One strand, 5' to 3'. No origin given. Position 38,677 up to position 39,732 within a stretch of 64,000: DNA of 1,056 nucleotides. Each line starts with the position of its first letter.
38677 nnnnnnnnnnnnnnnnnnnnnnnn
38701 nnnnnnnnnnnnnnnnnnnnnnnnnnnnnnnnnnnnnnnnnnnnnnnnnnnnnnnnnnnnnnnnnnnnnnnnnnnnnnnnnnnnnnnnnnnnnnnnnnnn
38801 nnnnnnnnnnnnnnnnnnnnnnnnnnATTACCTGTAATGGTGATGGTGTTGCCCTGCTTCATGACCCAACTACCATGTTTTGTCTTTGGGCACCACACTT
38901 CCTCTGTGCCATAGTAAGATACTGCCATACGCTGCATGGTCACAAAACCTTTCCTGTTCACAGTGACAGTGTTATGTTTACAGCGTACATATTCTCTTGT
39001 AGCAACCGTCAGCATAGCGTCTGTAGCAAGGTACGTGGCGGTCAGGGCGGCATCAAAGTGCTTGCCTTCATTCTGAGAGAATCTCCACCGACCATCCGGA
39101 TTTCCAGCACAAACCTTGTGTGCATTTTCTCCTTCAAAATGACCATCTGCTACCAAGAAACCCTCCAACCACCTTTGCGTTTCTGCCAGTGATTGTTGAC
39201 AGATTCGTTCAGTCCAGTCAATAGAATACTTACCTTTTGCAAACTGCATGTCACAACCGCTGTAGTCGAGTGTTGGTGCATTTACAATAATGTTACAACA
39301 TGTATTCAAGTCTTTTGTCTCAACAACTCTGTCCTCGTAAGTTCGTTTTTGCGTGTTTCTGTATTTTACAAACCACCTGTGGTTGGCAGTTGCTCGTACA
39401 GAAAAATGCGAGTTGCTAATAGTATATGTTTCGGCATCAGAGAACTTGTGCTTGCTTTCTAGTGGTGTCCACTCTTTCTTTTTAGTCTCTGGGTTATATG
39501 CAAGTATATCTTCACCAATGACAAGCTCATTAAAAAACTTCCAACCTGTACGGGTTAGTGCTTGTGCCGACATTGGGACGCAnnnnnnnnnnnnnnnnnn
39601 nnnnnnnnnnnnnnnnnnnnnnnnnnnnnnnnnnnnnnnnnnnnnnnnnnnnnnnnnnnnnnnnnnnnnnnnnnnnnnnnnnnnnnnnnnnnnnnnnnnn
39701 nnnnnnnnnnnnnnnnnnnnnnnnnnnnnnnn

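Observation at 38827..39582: Same DNA polymerase gene also carries a 252 aa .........-type intein after motif A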

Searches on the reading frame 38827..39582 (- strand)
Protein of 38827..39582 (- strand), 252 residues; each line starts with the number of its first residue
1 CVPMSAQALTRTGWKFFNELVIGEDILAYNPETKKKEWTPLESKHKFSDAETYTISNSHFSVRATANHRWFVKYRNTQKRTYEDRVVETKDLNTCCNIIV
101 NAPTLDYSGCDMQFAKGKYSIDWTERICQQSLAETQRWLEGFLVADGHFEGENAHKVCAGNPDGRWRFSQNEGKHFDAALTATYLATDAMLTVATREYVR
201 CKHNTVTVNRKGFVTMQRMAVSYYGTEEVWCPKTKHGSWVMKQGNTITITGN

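Call 3: search_protein_families(library=pfam, proteins=[window:38827-39582:-], max_evalue=1)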
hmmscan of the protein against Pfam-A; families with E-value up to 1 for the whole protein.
window:38827-39582:- (252 aa): 1 family
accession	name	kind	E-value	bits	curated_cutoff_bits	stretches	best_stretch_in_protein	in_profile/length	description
PF10210.14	MRP-S32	-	0.5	11.4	29.2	0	43-81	48-86/91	Mitochondrial 28S ribosomal protein S32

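Call 7: search_solved_structures(query=window:38827-39582:-, max_evalue=10, show_alignments=3)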
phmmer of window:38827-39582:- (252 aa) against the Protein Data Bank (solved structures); distinct sequences matched with E-value up to 10: 1.
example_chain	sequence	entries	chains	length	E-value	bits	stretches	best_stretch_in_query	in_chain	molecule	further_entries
8sxs_A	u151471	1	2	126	0.99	12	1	220-245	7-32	Nudix hydrolase domain-containing protein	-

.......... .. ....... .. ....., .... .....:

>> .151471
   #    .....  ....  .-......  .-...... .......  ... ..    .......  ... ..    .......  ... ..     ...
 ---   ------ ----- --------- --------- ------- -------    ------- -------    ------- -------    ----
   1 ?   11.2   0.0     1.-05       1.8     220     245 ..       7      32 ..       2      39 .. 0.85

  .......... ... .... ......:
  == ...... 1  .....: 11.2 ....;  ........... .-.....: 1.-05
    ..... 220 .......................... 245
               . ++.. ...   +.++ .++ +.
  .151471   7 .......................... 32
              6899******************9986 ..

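Call 8: find_homologous_proteins(query=window:38827-39582:-, max_evalue=0.001)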
Query window:38827-39582:- (252 aa): 1 proteins with E <= 0.001 among 128 candidates.
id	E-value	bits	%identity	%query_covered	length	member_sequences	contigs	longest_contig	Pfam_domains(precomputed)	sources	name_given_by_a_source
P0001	7.1e-61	224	53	77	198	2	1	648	-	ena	-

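Call 13: predict_structure(protein=window:38827-39582:-)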
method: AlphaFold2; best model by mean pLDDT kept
length: 252 residues; sequences in the alignment: 1
mean_pLDDT: 34.4   pTM: 0.26
mean pLDDT of the five models: 34.4, 31.0, 28.7, 27.3, 24.3
residues with pLDDT >= 90: 0; 70-90: 0; 50-70: 20; < 50: 232
segments of 3 or more residues with pLDDT < 50: 1-21, 25-27, 41-68, 75-84, 88-252
pLDDT, mean of each block of 10 residues (from residue 1): 28 33 49 56 40 32 44 46 47 43 39 27 36 39 26 33 29 24 23 28 29 27 31 30 23 22
secondary structure, 60 per line:
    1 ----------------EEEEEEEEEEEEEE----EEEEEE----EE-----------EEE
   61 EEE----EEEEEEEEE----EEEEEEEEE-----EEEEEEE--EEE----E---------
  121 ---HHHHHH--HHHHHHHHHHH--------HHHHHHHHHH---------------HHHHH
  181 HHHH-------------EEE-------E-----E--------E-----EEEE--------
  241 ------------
elements in order: E17-30 E35-40 E58-63 E68-76 E81-89 E95-101 E104-106 H124-129 H132-142 H151-160 H176-184 E198-200 E229-232

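Call 14: find_encoding_contigs(protein=P0001, flank=5000)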
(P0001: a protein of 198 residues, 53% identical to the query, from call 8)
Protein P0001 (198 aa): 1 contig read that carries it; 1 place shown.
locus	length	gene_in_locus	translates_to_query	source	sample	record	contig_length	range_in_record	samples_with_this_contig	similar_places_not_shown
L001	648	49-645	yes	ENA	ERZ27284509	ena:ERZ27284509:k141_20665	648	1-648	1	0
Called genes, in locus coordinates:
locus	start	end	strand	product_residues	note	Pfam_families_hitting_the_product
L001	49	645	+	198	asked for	-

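Call 18: search_protein_families(library=ncbifam, proteins=[window:38827-39582:-], max_evalue=10)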
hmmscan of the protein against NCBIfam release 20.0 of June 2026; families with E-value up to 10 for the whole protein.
window:38827-39582:- (252 aa): 0 families

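Call 19: search_protein_families(library=phrogs, proteins=[window:38827-39582:-], max_evalue=1)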
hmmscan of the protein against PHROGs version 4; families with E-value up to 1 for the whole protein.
window:38827-39582:- (252 aa): 4 families
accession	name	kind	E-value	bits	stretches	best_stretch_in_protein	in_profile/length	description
phrog_17554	-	unknown function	0.036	15.4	1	166-222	30-85/96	-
phrog_31034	-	unknown function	0.13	13.3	1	42-82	19-56/79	-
phrog_15080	-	unknown function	0.29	12.4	1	115-142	13-40/60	-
phrog_7756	-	unknown function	0.29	12.2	0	67-101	49-78/83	-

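Call 25: search_protein_representatives(alignment_id=A1)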
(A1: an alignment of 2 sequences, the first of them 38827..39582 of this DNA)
Query: 2 sequences, 254 profile positions. Proteins with E-value up to 0.001 (for the whole library): 2227; up to 1e-10: 837; up to 1e-30: 107. The best 150 are listed.
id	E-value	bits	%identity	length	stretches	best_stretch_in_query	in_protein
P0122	2.9e-118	410.3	-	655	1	1-254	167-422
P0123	1.8e-117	407.7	-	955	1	1-254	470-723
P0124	1.5e-79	283.5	-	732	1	1-254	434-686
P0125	2.9e-59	217.0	-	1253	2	1-254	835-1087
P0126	6.0e-58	212.7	-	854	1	1-254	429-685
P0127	1.9e-55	204.5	-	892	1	1-254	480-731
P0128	5.7e-55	202.9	-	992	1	1-254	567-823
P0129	1.1e-54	202.1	-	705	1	1-254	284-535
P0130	1.8e-54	201.3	-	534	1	1-254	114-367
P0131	2.1e-54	201.1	-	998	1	1-254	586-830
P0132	1.5e-52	195.0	-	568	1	1-254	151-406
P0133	9.8e-52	192.3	-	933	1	1-254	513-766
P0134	1.5e-51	191.8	-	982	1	1-254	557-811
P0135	3.5e-51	190.5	-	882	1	1-254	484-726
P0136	3.6e-51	190.5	-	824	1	1-254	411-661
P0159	1.4e-46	175.5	-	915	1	1-254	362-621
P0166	9.5e-45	169.5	-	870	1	1-254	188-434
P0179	1.6e-39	152.4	-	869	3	1-254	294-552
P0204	3.8e-35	138.0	-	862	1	1-254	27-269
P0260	7.1e-27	110.9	-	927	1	1-254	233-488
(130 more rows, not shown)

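Call 32: search_protein_families(library=pfam, proteins=[P0123, P0125, P0126, P0129, P0127, P0159, P0166, P0204, P0179, P0260], max_evalue=0.001)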
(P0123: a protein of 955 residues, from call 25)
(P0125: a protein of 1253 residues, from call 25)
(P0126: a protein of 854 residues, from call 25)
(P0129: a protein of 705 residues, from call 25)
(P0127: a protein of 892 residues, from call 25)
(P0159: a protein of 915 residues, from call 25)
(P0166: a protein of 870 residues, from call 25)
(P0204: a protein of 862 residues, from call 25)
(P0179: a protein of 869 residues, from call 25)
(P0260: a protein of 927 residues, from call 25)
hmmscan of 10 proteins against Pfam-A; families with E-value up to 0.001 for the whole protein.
P0123 (955 aa): 1 family
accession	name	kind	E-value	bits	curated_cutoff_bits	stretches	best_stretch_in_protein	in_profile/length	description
PF00476.26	DNA_pol_A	-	4.7e-14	52.6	34.3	1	740-953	185-381/381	DNA polymerase family A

P0125 (1253 aa): 5 families
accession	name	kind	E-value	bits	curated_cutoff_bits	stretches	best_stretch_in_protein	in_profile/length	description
PF00476.26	DNA_pol_A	-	7.6e-16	58.5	34.3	2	589-697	29-134/381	DNA polymerase family A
PF14890.11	Intein_splicing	-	1.4e-09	38.4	35.8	0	856-1070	19-141/155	Intein splicing domain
PF14528.11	LAGLIDADG_3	-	1.8e-06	28.6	22.5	0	310-357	4-53/82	LAGLIDADG-like domain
PF01079.26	Hint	-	0.00029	20.9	29.7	0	832-937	10-117/213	Hint module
PF07591.16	PT-HINT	-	0.00057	20.6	27.7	0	220-294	15-86/137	Pretoxin HINT domain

P0126 (854 aa): 1 family
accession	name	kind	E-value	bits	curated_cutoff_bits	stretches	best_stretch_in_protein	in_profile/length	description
PF00476.26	DNA_pol_A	-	2.7e-25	89.6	34.3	2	686-851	213-380/381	DNA polymerase family A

P0129 (705 aa): 1 family
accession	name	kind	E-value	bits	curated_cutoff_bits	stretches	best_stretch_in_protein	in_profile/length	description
PF00476.26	DNA_pol_A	-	8.4e-24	84.6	34.3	2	536-703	213-381/381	DNA polymerase family A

P0127 (892 aa): 2 families
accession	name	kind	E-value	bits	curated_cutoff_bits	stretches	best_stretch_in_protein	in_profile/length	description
PF00476.26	DNA_pol_A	-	1.1e-16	61.2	34.3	2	358-465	93-195/381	DNA polymerase family A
PF01612.26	DNA_pol_A_exo1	-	2.3e-06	28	23.6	1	48-144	73-172/173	3'-5' exonuclease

P0159 (915 aa): 1 family
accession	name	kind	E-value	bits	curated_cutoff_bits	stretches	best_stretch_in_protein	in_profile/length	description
PF00476.26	DNA_pol_A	-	1.8e-25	90.2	34.3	2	619-912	122-380/381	DNA polymerase family A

P0166 (870 aa): 4 families
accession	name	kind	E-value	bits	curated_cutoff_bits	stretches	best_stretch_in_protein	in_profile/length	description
PF13481.12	AAA_25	-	1.4e-08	35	27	0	689-762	117-194/195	AAA domain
PF03796.21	DnaB_C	-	1.3e-07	31.8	27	1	588-768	10-188/255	DnaB-like helicase C terminal domain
PF06745.19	ATPase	-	6.1e-05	22.9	26.6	1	586-823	8-209/231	KaiC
PF13155.12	Toprim_2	-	0.0002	22.1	22.1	1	482-529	31-81/88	Toprim-like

P0204 (862 aa): 1 family
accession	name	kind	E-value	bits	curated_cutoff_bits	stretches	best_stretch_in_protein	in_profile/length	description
PF19058.5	DUF5754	-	2.4e-06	27.9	27.4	1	670-717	5-49/49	Family of unknown function (DUF5754)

P0179 (869 aa): 0 families

P0260 (927 aa): 0 families

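Call 34: search_solved_structures(query=A2, max_evalue=1, show_alignments=3)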
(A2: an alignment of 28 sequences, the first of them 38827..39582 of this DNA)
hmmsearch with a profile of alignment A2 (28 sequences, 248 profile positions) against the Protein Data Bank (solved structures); distinct sequences matched with E-value up to 1: 18.
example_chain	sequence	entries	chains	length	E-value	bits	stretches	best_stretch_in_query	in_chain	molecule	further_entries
7cfv_A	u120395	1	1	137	2e-06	31.1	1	5-69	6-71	Spl DnaX mini-intein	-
8ubs_A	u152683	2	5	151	0.00027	24.1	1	25-93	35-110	NrdJ-1 | Nrdj-1 intein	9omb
6zgq_A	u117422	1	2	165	0.00048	23.3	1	6-78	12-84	AceL NrdHF-1-1 Intein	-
6y75_B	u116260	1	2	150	0.00055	23.1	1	15-72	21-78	NAD(P)(+)--arginine ADP-ribosyltransferase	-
6y75_A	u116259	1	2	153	0.00057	23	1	15-73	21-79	NAD(P)(+)--arginine ADP-ribosyltransferase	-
6tmm_BBB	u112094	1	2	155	0.00059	23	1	15-72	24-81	NAD(P)(+)--arginine ADP-ribosyltransferase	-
6tmm_AAA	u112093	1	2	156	0.0006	22.9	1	15-72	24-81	NAD(P)(+)--arginine ADP-ribosyltransferase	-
2lwy_A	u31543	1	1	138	0.00096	22.3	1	6-74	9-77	BACTERIAL INTEIN-LIKE DOMAIN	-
6riz_A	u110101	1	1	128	0.13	15.2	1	4-102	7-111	gp41-1 intein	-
3ifj_A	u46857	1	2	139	0.17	14.9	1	5-59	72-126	Endonuclease PI-MtuI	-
3igd_A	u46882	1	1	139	0.19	14.8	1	5-59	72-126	Endonuclease PI-MtuI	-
2in9_A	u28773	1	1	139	0.19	14.8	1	5-59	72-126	Endonuclease PI-MtuI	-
2in0_A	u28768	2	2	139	0.19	14.7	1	5-59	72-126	Endonuclease PI-MtuI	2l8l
5k08_A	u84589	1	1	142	0.2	14.7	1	5-59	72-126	RecA mini intein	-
5i0a_A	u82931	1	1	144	0.21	14.6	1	5-59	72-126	Intein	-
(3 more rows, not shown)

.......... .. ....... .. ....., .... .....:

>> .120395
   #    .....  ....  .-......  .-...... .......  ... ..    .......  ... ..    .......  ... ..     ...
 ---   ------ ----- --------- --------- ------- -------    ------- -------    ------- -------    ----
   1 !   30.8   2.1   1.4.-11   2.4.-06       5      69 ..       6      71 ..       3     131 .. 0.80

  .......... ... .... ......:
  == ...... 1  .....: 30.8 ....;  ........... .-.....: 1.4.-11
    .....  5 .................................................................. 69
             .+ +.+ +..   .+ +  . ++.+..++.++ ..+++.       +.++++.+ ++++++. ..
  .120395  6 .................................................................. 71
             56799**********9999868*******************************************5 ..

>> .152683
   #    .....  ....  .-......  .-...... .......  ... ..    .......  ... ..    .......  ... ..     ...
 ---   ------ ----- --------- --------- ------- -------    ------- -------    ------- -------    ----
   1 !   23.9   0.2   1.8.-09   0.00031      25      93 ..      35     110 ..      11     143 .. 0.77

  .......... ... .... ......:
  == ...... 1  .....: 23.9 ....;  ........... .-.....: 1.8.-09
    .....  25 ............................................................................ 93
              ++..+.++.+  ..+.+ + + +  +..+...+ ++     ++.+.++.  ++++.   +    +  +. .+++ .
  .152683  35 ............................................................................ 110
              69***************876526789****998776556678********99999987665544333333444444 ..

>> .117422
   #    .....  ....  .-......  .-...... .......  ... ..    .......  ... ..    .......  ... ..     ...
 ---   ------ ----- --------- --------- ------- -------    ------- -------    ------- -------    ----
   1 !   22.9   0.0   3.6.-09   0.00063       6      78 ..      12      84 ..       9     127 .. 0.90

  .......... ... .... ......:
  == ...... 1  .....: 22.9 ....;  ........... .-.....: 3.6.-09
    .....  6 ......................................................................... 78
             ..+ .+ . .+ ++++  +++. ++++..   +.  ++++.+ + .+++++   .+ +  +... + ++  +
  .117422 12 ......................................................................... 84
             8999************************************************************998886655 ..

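Call 35: predict_structure(alignment_id=A2)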
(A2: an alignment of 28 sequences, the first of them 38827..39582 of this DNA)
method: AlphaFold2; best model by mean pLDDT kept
length: 252 residues; sequences in the alignment: 28
mean_pLDDT: 94.5   pTM: 0.90
mean pLDDT of the five models: 94.5, 94.2, 94.2, 93.9, 93.3
residues with pLDDT >= 90: 233; 70-90: 8; 50-70: 8; < 50: 3
segments of 3 or more residues with pLDDT < 50: 159-161
pLDDT, mean of each block of 10 residues (from residue 1): 98 98 98 98 98 97 98 95 97 98 96 90 96 97 94 57 83 97 98 96 96 96 98 98 97 88
secondary structure, 60 per line:
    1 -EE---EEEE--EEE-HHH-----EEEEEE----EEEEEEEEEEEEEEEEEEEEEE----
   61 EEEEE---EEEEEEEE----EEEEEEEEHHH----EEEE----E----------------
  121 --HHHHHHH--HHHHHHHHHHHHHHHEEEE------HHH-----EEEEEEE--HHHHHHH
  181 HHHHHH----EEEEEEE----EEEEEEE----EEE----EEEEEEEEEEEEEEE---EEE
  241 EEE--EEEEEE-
elements in order: E7-10 E13-15 E25-30 E35-56 E61-65 E69-76 E81-88 E96-99 H123-129 H132-146 E147-150 E165-171 H174-186 E191-197 E202-208 E213-215 E220-234 E238-243 E246-251

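Call 37: fold_search(model_id=the predicted structure, library=pdb)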
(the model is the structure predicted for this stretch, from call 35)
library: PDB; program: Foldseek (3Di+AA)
matches with E <= 10: 480; with E <= 0.001: 35
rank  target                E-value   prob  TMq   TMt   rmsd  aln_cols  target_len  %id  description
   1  7qsu                  2.0e-08  1.00  0.59  0.43   7.9       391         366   12  Crystal structure of homing endonuclease-associated TliVMA intein (C1A, d333-339) (released 2022-03-30)
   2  1vde_B                4.7e-07  1.00  0.61  0.39   9.2       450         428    6  PI-SCEI, A HOMING ENDONUCLEASE WITH PROTEIN SPLICING ACTIVITY (released 1998-04-08)
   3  7qss                  1.7e-06  1.00  0.61  0.38   8.5       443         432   11  Crystal structure of homing endonuclease-associated TliVMA intein (C1A) (released 2022-03-30)
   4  7qst                  2.7e-06  1.00  0.54  0.40  10.1       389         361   11  Crystal structure of homing endonuclease-associated PhoVMA intein (C1A) (released 2022-03-30)
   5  1um2_A                3.4e-06  1.00  0.52  0.34   9.5       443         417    8  Crystal Structure of the Vma1-Derived Endonuclease with the Ligated Extein Segment (released 2004-09-22)
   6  1dq3                  5.5e-06  1.00  0.50  0.30  14.6       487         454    9  CRYSTAL STRUCTURE OF AN ARCHAEAL INTEIN-ENCODED HOMING ENDONUCLEASE PI-PFUI (released 2000-07-05)
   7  1lws_A                6.1e-06  1.00  0.64  0.41   7.0       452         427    7  Crystal structure of the intein homing endonuclease PI-SceI bound to its recognition sequence (released 2002-09-27)
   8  1jva_B                7.2e-06  1.00  0.60  0.38  10.7       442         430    6  CRYSTAL STRUCTURE OF THE VMA1-DERIVED ENDONUCLEASE BEARING THE N AND C EXTEIN PROPEPTIDES (released 2002-08-29)
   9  1ef0_B                7.5e-06  1.00  0.58  0.40  10.8       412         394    8  CRYSTAL STRUCTURE OF PI-SCEI MINIPRECURSOR (released 2000-06-07)
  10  6zgq_A                1.2e-05  1.00  0.49  0.78   5.0       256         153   10  AceL NrdHF class 3 split intein GSH linked splice inactive variant - C124A, N146A (released 2020-09-16)
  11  1jva_A                1.4e-05  1.00  0.54  0.35   9.7       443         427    6  CRYSTAL STRUCTURE OF THE VMA1-DERIVED ENDONUCLEASE BEARING THE N AND C EXTEIN PROPEPTIDES (released 2002-08-29)
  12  1um2_B                2.5e-05  1.00  0.60  0.39  10.1       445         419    6  Crystal Structure of the Vma1-Derived Endonuclease with the Ligated Extein Segment (released 2004-09-22)
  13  6frg                  2.6e-05  1.00  0.42  0.64   8.9       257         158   12  Crystal structure of G-1F mutant of Ssp DnaB Mini-Intein variant M86 (released 2019-01-30)
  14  6zgq_B                4.7e-05  1.00  0.47  0.73   6.9       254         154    9  AceL NrdHF class 3 split intein GSH linked splice inactive variant - C124A, N146A (released 2020-09-16)
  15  1at0                  4.7e-05  1.00  0.42  0.70   6.8       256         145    9  17-kDA fragment of hedgehog C-terminal autoprocessing domain (released 1997-11-12)
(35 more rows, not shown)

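Call 75: search_dna_similar(query=window:38827-39582:-, collection=phages, mode=protein, max_rows=40, max_evalue=0.001)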
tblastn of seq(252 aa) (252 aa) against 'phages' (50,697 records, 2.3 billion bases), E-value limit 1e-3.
Records with a match: 68; places in all: 68; records where one place covers at least 80% of the query: 47.
Best place of each record, by identity: <60% 68.
By first word of the organism name: Escherichia 36; Gordonia 9; Pseudomonas 8; Campylobacter 4; Klebsiella 3; Justusliebigvirus 1; Salmonella 1; Dompiswa 1; Phapecoctavirus 1; Caudovirales 1; and 3 more.
By host as written in the record: Escherichia coli K-12 MG1655 8; Pseudomonas syringae pv. porri LMG 28495 8; Gordonia terrae 3612 7; Escherichia coli 6; - 5; Escherichia coli EC3.18 4; Campylobacter jejuni 4; Escherichia coli K92 2; and 19 more.
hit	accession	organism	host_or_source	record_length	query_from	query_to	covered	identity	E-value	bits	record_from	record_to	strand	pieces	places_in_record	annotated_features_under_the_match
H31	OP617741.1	Klebsiella phage KP13-16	Klebsiella pneumoniae KP13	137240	1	252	100%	42.8%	3e-48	176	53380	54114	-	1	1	hypothetical protein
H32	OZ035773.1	Justusliebigvirus VEcB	-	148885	1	252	100%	41.2%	3e-46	170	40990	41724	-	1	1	record has no annotation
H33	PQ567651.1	Escherichia phage cardinal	Escherichia coli E008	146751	1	252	100%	40.9%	5e-46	169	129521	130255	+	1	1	hypothetical protein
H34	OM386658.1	Escherichia phage vB_EcoM_ESCO32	Escherichia coli DH5a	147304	1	252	100%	40.9%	5e-46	169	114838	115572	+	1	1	putative DNA polymerase/3'-5' exonuclease domain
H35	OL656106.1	Salmonella phage UAB_1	Salmonella enterica subsp. enterica ...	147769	1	252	100%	40.9%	5e-46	169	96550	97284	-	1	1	DNA polymerase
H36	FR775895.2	Escherichia phage phi92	Escherichia coli K92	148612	1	252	100%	40.9%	5e-46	169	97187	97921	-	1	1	PHI92_gene_159: Phi92_gp159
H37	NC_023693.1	Escherichia phage phi92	Escherichia coli K92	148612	1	252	100%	40.9%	5e-46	169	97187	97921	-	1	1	PHI92_gene_159: DNA polymerase I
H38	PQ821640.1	Escherichia phage SD2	Escherichia sp.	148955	1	252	100%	40.9%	5e-46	169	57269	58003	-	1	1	SD2000071: intein-containing DNA polymerase precursor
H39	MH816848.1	Escherichia phage vB_vPM_PD06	Escherichia coli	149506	1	252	100%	40.9%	5e-46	169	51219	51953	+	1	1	hypothetical protein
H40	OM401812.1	Escherichia phage vB_EcoM_PD211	Escherichia coli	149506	1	252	100%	40.9%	5e-46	169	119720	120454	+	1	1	record has no annotation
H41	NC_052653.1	Escherichia phage vB_vPM_PD06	Escherichia coli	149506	1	252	100%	40.9%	5e-46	169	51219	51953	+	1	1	DNA polymerase I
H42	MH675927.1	Escherichia phage vB_vPM_PD114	Escherichia coli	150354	1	252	100%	40.9%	5e-46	169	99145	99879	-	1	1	hypothetical protein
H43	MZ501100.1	Escherichia phage PaulScherrer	Escherichia coli K-12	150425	1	252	100%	40.9%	5e-46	169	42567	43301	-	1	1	intein-containing DNA polymerase precursor | DNA polymerase | intein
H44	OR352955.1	Escherichia phage AV125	Escherichia coli ESBL049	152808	1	252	100%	40.9%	1e-45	168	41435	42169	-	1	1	hypothetical protein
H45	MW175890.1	Dompiswa phage TSP7_1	Columba livia domestica cloacal swab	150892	1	252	100%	40.9%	2e-45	167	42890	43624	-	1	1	hypothetical protein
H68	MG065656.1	Campylobacter phage C3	Campylobacter jejuni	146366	1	252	96%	30.9%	4e-11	126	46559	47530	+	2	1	record has no annotation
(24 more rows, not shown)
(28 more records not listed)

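Call 76: get_annotated_region(hit=H43, flank=2500)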
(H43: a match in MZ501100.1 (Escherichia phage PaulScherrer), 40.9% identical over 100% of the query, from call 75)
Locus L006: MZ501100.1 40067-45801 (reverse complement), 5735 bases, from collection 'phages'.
description: Escherichia phage PaulScherrer, complete genome.
organism: Escherichia phage PaulScherrer (NCBI taxid 2852032)
taxonomy: Viruses; Duplodnaviria; Heunggongvirae; Uroviricota; Caudoviricetes; Stephanstirmvirinae; Justusliebigvirus
host: Escherichia coli K-12; source: rotting plant waste; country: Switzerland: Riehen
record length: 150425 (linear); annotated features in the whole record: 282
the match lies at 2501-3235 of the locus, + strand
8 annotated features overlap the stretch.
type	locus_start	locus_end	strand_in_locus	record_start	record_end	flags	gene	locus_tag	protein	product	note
CDS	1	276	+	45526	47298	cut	-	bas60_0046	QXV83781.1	DNA primase/helicase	-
CDS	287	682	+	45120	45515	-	-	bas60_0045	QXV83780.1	hypothetical protein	-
CDS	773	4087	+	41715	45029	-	-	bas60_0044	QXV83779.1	intein-containing DNA polymerase precursor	-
mat_peptide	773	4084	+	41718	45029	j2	-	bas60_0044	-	DNA polymerase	-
mat_peptide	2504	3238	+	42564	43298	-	-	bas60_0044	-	intein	-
CDS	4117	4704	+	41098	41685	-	-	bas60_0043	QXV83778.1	hypothetical protein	-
CDS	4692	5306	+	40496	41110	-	-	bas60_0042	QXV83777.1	hypothetical protein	-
CDS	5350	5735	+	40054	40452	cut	-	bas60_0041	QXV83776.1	hypothetical protein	-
